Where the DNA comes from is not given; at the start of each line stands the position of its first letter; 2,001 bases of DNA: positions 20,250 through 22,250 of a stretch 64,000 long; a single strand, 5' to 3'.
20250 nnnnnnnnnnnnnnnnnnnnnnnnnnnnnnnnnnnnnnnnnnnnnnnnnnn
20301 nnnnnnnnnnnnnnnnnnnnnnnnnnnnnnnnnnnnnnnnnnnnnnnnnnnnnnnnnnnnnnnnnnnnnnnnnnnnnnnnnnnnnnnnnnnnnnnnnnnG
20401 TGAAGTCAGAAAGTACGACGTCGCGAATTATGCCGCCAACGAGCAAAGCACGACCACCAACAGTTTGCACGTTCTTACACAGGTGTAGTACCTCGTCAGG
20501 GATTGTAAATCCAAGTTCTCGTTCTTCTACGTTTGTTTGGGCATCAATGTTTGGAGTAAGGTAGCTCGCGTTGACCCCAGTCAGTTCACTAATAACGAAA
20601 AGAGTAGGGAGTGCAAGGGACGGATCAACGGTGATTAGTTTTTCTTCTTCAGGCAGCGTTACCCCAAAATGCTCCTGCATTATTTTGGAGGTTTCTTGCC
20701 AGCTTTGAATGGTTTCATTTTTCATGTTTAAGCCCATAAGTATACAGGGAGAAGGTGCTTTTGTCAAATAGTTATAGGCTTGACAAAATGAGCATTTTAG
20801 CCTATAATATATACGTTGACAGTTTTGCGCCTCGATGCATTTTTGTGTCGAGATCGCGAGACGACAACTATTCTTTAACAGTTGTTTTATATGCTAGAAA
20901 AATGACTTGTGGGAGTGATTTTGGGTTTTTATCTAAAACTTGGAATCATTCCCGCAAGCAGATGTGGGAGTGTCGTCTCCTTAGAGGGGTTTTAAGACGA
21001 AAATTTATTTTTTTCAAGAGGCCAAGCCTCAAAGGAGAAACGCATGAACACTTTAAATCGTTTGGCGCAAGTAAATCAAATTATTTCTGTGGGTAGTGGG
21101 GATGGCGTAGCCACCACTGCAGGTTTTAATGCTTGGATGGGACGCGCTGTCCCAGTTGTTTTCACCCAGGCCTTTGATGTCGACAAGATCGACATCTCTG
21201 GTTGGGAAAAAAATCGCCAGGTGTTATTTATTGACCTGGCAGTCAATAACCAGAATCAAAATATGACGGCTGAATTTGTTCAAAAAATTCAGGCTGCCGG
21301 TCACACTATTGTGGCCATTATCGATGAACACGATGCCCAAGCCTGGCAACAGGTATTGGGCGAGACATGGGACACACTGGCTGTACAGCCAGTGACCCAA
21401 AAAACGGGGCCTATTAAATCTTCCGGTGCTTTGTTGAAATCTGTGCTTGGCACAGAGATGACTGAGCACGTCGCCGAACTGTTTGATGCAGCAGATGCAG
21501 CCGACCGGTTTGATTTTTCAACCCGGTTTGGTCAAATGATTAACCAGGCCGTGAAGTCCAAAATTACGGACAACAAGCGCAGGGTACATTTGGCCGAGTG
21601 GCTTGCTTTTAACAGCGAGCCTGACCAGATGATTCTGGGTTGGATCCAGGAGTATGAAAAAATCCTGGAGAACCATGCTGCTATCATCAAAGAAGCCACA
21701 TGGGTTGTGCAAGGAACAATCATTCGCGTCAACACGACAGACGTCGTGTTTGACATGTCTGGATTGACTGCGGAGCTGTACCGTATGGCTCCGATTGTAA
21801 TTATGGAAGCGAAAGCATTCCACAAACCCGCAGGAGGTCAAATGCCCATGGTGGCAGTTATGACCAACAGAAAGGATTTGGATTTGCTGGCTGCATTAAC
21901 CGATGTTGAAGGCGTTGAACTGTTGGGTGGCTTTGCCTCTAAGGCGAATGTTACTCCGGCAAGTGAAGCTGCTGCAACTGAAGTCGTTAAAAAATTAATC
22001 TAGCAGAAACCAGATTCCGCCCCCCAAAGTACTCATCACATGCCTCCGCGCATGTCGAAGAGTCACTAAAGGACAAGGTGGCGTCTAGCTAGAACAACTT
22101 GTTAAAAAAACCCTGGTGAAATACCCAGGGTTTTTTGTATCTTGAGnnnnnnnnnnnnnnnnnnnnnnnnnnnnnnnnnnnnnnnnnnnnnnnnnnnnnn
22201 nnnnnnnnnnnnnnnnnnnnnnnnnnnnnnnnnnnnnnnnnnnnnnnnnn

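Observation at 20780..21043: Perfect consensus promoter followed by a ~228-nt structured leader with mutually exclusive pairings and a terminator-like element before the 21044 gene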

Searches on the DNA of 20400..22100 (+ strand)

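Call 4: search_rna_families(source=window, start=20650, end=21150, threshold=evalue, max_evalue=10, show_alignments=3)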
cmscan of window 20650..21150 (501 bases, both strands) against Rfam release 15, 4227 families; matches with E-value up to 10: 8.
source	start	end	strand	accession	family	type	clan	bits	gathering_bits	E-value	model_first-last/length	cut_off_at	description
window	20742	20807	-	RF00856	mir-232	Gene; miRNA;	-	25.2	67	0.0052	1-80/80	no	mir-232 microRNA precursor family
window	20860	20955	+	RF02397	sau-5971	Gene; sRNA;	-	21.8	90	0.16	1-96/96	no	Staphylococcus sRNA sau-5971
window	20885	21046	+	RF01054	preQ1-II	Cis-reg; riboswitch;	-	17.7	47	3.2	1-99/99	no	PreQ1-II (pre queuosine) riboswitch aptamer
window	20909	20957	+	RF03427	mir-1005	Gene; miRNA;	-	15.7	80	3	1-61/61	no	mir-1005 microRNA precursor family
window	20907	20959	+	RF03367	mir-975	Gene; miRNA;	-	14.8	90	9.1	1-91/91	no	mir-975 microRNA precursor family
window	20969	21052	+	RF03572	MIR2109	Gene; miRNA;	-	14.2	100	8.4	1-71/71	no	MIR2109 microRNA precursor family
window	20650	20718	-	RF00405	SNORA44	Gene; snRNA; snoRNA; HACA-box;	CL00036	12.1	55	6.9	1-83/131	3'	Small nucleolar RNA SNORA44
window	20666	20765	+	RF02189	ST7-OT4_3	Gene; lncRNA;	-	9.3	50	8.5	198-302/302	no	ST7 overlapping transcript 4 conserved region 3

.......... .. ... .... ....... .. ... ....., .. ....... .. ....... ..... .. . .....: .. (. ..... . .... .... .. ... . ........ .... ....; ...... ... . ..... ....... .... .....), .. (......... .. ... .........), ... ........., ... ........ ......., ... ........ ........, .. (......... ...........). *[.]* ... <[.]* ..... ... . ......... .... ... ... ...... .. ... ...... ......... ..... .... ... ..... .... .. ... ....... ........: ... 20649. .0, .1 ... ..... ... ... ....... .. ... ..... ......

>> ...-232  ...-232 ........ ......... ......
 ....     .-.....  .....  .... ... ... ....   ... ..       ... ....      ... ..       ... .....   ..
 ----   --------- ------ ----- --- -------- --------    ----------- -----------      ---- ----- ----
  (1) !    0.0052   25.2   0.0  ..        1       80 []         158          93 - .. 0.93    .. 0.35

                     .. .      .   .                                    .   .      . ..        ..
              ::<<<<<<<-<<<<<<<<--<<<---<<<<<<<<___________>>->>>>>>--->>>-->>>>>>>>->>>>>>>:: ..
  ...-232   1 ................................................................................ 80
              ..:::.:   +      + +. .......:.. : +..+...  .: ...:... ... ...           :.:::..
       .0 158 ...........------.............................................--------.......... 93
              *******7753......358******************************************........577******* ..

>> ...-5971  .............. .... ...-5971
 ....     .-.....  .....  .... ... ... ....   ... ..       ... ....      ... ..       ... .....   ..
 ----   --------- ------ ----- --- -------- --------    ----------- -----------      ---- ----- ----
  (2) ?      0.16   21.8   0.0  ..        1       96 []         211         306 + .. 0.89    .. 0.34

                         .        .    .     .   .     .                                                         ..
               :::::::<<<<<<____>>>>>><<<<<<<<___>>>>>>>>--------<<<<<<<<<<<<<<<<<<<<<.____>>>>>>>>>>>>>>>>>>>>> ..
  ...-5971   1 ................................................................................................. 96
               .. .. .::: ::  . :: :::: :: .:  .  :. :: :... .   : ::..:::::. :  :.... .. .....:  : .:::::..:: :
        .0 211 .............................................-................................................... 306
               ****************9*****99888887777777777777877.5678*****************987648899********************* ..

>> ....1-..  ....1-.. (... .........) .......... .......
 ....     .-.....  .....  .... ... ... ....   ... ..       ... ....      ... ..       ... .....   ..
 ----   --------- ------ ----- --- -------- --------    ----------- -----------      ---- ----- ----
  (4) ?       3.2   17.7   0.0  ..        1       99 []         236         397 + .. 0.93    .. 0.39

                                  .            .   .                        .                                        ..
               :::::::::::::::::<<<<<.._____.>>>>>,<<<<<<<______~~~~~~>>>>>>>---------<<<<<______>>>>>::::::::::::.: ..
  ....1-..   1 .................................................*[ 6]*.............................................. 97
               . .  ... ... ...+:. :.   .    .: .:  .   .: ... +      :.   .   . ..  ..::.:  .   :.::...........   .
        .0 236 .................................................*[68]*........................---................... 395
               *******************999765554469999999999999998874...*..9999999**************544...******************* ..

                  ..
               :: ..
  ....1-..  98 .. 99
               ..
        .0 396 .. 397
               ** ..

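Call 12: search_dna_similar(query=window:20400-22100:+, collection=phages, mode=distant)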
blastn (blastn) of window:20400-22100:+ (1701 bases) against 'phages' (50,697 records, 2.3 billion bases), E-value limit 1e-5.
No match.
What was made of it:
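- Tried and rejected: There is no phage DNA match (call 12).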

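Call 22: search_rna_families(sources=[L001, L003, L005], threshold=evalue, max_evalue=0.1)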
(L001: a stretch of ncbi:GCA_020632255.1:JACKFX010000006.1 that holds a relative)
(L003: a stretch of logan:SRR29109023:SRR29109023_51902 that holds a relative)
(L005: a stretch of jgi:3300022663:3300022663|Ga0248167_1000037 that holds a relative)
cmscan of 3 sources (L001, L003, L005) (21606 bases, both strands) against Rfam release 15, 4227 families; matches with E-value up to 0.1: 5.
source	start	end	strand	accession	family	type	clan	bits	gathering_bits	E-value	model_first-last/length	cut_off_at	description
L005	3430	3809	-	RF00010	RNaseP_bact_a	Gene; ribozyme;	CL00002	186.3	100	4.2e-59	1-367/367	no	Bacterial RNase P class A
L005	5457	5530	-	RF00005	tRNA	Gene; tRNA;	CL00001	74.7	29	5.5e-15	1-71/71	no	tRNA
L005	5456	5530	+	RF04354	Plastid-ycf2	Cis-reg;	-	30.9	65.7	0.0068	1-75/75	no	Plastid-ycf2 5UTR RNA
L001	8321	8361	-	RF00995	mir-616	Gene; miRNA;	-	28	100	0.029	19-73/91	no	mir-616 microRNA precursor family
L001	8321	8361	+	RF00995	mir-616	Gene; miRNA;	-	27.9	100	0.03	19-73/91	no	mir-616 microRNA precursor family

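Call 85: search_rna_families(sources=[L010, L011, L012, L013, L016, L017, L018, L019, L020, L021, L022, L023, L024, L025, L026, L027, L028, L029, L030, L031], threshold=gathering)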
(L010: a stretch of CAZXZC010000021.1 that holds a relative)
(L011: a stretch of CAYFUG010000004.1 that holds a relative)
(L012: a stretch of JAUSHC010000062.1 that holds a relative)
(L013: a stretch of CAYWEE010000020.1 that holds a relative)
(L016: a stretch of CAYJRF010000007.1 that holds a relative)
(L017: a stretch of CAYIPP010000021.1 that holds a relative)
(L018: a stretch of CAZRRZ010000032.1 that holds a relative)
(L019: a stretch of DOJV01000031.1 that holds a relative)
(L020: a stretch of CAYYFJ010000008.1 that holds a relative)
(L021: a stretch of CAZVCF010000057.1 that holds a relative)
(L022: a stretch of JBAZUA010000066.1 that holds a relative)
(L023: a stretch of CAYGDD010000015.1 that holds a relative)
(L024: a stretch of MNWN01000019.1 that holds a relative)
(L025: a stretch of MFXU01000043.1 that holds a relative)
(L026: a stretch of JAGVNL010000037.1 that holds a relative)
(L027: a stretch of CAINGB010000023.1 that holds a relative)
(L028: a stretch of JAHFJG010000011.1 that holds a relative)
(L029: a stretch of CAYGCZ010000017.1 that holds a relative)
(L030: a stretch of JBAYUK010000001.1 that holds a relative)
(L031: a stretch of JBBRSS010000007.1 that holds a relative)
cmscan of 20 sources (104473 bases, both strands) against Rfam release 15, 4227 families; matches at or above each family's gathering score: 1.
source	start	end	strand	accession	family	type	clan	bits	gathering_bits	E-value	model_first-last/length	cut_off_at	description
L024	455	526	+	RF00005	tRNA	Gene; tRNA;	CL00001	65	29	1.2e-11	1-71/71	no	tRNA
